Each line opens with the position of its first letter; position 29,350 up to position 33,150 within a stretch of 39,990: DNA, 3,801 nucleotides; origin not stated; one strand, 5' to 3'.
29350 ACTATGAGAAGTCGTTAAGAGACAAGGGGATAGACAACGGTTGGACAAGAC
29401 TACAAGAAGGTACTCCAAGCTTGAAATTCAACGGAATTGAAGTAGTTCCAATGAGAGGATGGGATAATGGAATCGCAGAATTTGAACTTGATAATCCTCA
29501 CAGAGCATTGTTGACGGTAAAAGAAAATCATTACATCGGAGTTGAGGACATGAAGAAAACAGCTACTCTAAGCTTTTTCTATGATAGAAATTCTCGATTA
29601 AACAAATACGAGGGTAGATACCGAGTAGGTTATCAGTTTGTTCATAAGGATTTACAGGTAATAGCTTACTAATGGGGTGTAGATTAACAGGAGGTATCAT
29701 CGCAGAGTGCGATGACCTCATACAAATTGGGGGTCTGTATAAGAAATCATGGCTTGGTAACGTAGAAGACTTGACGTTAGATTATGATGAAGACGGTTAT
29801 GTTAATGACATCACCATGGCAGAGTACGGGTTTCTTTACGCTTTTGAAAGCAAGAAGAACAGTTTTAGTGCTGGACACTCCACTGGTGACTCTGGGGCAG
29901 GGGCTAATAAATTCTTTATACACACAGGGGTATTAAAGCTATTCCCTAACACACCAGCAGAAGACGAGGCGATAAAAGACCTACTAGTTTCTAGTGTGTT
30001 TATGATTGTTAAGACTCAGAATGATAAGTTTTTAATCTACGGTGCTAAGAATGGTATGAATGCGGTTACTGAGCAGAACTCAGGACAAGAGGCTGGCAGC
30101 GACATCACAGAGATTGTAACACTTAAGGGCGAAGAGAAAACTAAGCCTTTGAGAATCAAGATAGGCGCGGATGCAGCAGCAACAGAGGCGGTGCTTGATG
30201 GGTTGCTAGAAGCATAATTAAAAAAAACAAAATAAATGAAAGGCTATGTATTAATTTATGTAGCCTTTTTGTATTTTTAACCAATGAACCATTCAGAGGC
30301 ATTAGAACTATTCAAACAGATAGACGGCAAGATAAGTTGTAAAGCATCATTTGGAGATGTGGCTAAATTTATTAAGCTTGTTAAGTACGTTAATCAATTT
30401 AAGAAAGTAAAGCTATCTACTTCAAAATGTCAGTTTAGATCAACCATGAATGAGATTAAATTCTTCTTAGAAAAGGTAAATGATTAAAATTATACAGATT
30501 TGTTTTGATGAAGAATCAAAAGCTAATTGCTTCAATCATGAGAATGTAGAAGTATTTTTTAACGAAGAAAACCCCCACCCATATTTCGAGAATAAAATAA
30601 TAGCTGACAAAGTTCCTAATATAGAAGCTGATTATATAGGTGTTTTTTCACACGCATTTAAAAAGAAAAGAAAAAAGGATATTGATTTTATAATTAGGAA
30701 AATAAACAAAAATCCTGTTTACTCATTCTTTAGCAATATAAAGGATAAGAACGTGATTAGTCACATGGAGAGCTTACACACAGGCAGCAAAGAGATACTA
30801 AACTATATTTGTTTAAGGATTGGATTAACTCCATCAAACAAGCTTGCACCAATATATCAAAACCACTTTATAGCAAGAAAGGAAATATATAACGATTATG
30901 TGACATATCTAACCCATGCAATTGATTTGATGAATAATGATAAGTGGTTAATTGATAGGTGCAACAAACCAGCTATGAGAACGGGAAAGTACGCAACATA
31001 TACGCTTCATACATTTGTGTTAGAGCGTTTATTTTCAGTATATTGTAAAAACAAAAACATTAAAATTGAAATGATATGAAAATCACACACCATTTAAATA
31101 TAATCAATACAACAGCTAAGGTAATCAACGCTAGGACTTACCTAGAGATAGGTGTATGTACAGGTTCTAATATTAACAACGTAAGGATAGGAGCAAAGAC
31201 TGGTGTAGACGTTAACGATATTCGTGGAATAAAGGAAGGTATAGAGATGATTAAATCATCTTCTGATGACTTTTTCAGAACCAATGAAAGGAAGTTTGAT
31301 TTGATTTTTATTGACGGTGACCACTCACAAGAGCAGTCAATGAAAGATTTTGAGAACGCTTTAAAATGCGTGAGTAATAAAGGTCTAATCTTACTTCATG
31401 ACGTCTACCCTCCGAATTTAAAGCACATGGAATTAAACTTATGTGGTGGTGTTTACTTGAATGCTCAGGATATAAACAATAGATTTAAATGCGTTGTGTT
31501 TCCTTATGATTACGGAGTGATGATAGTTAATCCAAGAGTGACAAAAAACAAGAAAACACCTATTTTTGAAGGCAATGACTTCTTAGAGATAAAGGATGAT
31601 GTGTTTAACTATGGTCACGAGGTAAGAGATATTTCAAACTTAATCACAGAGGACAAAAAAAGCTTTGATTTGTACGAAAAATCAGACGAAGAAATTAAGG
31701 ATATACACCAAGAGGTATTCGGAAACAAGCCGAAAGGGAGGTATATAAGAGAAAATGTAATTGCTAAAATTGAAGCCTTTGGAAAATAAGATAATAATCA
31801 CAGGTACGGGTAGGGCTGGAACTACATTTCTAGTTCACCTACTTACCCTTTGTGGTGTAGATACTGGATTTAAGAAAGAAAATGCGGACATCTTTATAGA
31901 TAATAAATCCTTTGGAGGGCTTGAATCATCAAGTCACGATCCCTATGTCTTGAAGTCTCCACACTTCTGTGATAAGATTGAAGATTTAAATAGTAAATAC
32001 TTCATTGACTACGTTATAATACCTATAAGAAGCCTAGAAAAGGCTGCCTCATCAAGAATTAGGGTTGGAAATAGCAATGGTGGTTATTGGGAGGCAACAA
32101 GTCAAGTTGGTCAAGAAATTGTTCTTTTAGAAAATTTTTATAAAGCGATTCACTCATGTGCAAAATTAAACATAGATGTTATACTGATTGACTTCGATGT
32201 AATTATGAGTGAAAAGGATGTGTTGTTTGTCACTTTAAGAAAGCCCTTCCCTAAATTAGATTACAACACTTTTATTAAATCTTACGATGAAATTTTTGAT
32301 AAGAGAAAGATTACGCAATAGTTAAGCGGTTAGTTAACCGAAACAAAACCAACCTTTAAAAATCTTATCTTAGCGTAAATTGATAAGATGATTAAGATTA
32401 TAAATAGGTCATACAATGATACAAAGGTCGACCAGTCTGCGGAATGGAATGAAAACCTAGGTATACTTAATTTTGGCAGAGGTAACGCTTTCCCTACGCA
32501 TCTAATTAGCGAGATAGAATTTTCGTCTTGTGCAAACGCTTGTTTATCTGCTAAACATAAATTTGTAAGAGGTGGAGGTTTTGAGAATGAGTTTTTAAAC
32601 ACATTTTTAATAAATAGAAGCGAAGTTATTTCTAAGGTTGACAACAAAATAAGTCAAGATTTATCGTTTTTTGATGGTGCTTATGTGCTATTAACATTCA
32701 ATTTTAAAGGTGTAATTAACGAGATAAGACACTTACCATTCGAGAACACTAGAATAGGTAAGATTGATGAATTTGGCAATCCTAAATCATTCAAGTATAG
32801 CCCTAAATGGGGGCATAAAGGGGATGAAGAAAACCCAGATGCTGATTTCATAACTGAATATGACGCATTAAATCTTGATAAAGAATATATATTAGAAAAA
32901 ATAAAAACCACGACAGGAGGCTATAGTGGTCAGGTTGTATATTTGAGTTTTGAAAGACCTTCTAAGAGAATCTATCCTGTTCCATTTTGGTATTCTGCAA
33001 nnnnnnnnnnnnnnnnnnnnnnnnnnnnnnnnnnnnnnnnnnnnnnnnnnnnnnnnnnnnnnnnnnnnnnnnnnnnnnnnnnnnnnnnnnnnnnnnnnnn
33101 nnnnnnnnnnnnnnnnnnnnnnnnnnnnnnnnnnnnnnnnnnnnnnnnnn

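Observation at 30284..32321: AT-rich four-gene cassette (SAM methyltransferase + sulfotransferase-like + two unknowns) inserted between the capsid/tube genes and the portal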

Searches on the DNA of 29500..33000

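Call 101: search_rna_families(source=window, start=29500, end=33000, threshold=evalue, max_evalue=1)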
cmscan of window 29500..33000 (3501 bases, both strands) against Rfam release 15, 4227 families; matches with E-value up to 1: 1.
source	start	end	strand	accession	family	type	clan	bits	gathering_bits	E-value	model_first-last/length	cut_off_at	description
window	32149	32277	+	RF00263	SNORA68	Gene; snRNA; snoRNA; HACA-box;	-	23.1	43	0.3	1-133/133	no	Small nucleolar RNA SNORA68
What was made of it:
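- Tried and rejected: Rfam gave only a sub-threshold snoRNA chance hit (call 101).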

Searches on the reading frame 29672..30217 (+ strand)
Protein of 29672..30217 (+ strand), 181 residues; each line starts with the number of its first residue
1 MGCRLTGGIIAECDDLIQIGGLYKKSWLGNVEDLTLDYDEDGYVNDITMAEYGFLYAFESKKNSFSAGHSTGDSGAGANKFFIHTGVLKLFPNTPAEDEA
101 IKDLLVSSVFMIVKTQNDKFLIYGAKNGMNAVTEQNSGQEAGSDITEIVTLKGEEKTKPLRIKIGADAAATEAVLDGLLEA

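Call 3: search_protein_families(library=pfam, proteins=[window:29672-30217:+], max_evalue=1)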
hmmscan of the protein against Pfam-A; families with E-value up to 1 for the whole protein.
window:29672-30217:+ (181 aa): 0 families

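Call 4: search_protein_families(library=phrogs, proteins=[window:29672-30217:+], max_evalue=0.01)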
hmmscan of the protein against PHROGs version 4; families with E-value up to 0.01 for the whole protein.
window:29672-30217:+ (181 aa): 0 families

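Call 80: search_solved_structures(query=A7, max_evalue=10, show_alignments=1)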
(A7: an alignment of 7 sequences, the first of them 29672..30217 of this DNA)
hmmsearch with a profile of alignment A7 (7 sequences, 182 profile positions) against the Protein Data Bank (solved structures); distinct sequences matched with E-value up to 10: 4.
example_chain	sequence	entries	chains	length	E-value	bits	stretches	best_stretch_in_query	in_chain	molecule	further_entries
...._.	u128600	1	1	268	0.048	16.7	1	90-172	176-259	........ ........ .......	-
8s7l_A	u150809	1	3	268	0.081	16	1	90-172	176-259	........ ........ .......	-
1ei3_B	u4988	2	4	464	0.29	14.2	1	2-40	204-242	FIBRINOGEN | Fibrinogen beta chain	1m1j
2pd2_A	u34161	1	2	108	1.3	12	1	83-115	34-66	Hypothetical protein ST0148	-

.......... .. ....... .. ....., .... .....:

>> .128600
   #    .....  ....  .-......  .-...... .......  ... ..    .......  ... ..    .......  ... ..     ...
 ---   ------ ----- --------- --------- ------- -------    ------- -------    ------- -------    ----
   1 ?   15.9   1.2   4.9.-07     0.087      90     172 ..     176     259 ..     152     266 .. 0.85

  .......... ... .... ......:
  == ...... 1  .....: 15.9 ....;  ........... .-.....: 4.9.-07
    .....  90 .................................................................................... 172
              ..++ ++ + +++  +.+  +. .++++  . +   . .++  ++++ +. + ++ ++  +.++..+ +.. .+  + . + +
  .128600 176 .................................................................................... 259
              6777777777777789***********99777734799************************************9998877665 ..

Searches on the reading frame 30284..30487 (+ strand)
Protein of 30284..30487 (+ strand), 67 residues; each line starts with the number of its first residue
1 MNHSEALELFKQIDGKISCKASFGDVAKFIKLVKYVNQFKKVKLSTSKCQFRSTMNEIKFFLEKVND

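Call 3: search_protein_families(library=pfam, proteins=[window:30284-30487:+], max_evalue=1)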
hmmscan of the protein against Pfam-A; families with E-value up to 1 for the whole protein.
window:30284-30487:+ (67 aa): 2 families
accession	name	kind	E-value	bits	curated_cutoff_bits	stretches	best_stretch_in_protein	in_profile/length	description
PF10625.14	UspB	-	0.098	13.1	28.6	1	9-40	40-70/107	Universal stress protein B (UspB)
PF11195.14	Tad2-like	-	0.25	12.4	25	1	1-42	1-40/73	Thoeris anti-defense 2-like domain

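Call 4: search_protein_families(library=phrogs, proteins=[window:30284-30487:+], max_evalue=0.01)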
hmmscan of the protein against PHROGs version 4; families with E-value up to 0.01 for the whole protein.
window:30284-30487:+ (67 aa): 0 families

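Call 6: search_protein_families(library=ncbifam, proteins=[window:30284-30487:+], max_evalue=1)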
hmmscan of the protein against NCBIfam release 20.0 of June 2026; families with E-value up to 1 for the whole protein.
window:30284-30487:+ (67 aa): 0 families

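Call 77: list_cluster_members(proteins=[window:30284-30487:+, window:30480-31079:+, window:31076-31789:+, P0001, window:32388-33590:+, window:29672-30217:+, window:28695-29672:+])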
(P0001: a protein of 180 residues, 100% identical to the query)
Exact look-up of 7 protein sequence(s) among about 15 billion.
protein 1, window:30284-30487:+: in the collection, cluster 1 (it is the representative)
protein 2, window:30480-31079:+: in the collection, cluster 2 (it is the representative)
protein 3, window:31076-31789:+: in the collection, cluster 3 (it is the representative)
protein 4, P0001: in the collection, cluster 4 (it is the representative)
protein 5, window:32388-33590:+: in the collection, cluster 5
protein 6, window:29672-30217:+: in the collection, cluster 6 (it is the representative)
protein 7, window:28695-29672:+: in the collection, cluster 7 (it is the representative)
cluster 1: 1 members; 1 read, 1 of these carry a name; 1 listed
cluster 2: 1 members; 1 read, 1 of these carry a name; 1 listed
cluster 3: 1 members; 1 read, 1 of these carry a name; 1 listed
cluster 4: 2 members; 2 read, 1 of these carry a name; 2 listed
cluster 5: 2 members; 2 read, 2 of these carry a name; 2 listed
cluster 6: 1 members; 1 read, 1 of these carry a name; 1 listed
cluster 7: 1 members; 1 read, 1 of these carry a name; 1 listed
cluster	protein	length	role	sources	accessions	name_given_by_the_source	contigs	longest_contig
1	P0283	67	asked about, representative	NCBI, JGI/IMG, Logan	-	hypothetical protein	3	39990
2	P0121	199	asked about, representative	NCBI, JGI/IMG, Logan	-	hypothetical protein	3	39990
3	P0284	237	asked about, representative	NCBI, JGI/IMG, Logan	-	hypothetical protein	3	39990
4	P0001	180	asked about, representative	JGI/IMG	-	hypothetical protein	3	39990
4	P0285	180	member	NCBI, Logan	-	-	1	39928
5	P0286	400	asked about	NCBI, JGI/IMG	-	hypothetical protein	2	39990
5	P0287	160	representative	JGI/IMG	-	hypothetical protein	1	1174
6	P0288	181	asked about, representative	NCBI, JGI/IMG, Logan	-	hypothetical protein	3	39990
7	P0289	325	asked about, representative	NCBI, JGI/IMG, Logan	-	hypothetical protein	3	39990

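Call 102: search_protein_families(library=padloc, proteins=[window:30284-30487:+], max_evalue=0.1)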
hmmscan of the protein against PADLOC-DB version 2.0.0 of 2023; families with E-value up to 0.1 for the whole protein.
window:30284-30487:+ (67 aa): 0 families
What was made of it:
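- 30284..30487 (+): orf1, 67 aa, function unknown. It fills the slot that in relatives holds a 57-74 aa protein with CxxC/CxC motifs, directly upstream of the orf2-like gene. No family hits (calls 3, 4, 6, 102).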
